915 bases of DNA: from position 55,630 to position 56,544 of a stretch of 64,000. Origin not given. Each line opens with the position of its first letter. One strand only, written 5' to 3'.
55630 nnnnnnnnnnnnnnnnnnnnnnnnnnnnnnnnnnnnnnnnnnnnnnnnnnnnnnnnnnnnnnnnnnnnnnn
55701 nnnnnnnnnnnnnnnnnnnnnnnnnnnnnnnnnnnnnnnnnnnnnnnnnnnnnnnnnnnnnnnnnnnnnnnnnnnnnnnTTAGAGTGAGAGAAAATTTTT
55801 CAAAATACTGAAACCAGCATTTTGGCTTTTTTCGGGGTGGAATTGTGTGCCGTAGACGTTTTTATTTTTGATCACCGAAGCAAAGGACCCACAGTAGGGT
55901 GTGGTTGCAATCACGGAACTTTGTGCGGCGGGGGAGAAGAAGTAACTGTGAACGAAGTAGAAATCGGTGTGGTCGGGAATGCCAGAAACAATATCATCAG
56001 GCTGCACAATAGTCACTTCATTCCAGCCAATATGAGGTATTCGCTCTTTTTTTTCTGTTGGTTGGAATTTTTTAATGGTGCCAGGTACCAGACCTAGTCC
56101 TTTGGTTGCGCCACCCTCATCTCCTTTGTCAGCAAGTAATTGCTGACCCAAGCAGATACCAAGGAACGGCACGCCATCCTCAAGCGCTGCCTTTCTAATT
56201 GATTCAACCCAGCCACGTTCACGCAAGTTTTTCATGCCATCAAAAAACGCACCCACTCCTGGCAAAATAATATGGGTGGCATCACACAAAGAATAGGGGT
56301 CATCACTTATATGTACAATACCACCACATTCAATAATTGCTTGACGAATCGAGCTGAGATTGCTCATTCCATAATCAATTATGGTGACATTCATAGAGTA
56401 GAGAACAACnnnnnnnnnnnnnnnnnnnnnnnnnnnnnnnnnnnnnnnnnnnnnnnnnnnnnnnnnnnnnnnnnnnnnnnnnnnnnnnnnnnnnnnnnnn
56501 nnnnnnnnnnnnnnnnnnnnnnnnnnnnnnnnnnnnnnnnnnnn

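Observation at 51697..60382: Complete CMP-pseudaminic acid pathway with built-in amidotransferase trio and methyltransferase: predicts an acetamidino and possibly methylated pseudaminic acid derivative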

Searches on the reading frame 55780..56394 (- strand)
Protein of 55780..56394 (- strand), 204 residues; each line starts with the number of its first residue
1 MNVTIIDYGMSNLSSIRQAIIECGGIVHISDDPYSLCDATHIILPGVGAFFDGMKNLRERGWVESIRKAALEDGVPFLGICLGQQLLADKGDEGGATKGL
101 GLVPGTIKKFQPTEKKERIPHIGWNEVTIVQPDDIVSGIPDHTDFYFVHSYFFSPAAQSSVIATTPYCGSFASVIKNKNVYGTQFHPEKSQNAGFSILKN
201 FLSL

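Call 3: search_protein_families(library=ncbifam, proteins=[window:55780-56394:-])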
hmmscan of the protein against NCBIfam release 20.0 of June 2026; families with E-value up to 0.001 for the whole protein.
window:55780-56394:- (204 aa): 16 families
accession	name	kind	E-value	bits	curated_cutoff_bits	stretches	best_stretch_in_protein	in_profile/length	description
TIGR01855.1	IMP_synth_hisH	equivalog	2e-64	217.1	105.4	1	3-203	1-197/198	imidazole glycerol phosphate synthase subunit HisH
NF010608.0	PRK14004.1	equivalog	1.2e-41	142.7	216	1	3-203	2-208/210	imidazole glycerol phosphate synthase subunit HisH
NF001975.0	PRK00758.1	equivalog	1.3e-14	54.3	198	1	64-203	58-180/185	GMP synthase subunit A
TIGR00888.1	guaA_Nterm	equivalog_domain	2.4e-14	53.1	172.15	1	123-203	100-182/188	glutamine-hydrolyzing GMP synthase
NF000848.1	PRK00074.1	equivalog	1.4e-09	37.1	400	1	5-202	3-184/512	glutamine-hydrolyzing GMP synthase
NF001989.1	PRK00784.1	equivalog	2.9e-09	36.1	273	1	10-138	258-388/480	cobyric acid synthase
NF006562.0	PRK09065.1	equivalog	6e-08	32.5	205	1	68-193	84-194/242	glutamine amidotransferase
NF005072.0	PRK06490.1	equivalog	3.1e-07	29.6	339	1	68-189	86-187/251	glutamine amidotransferase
TIGR00566.1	trpG_papA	subfamily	1.4e-05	24.9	121.05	0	175-203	162-191/192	glutamine amidotransferase of anthranilate synthase or aminodeoxychorismate synthase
NF005743.0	PRK07567.1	equivalog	3.5e-05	23.2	264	0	132-191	135-194/245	glutamine amidotransferase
NF005458.0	PRK07053.1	equivalog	3.8e-05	23.2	250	1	68-191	77-182/234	glutamine amidotransferase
NF009475.0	PRK12838.1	equivalog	0.00034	19.7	221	0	64-90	231-256/359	carbamoyl phosphate synthase small subunit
TIGR01368.1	CPSaseIIsmall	equivalog_domain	0.00036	19.6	307.35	0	64-89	237-261/361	glutamine-hydrolyzing carbamoyl-phosphate synthase small subunit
NF005367.0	PRK06895.1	equivalog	0.00063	19.7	265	0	125-203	105-187/190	anthranilate synthase component II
TIGR01823.1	PabB-fungal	equivalog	0.00077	17.8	442.55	0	61-204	73-203/742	aminodeoxychorismate synthase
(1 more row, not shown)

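Call 4: search_protein_families(library=pfam, proteins=[window:55780-56394:-])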
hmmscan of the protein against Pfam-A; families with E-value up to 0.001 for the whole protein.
window:55780-56394:- (204 aa): 3 families
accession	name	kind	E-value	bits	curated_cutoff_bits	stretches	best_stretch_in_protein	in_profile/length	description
PF00117.34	GATase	-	5.5e-23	82.1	22.8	1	5-202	2-187/190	Glutamine amidotransferase class-I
PF07685.20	GATase_3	-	1.1e-06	28.8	27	1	27-107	30-115/196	CobB/CobQ-like glutamine amidotransferase domain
PF07722.19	Peptidase_C26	-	0.00012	22.4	20.5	1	66-188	97-219/219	Peptidase C26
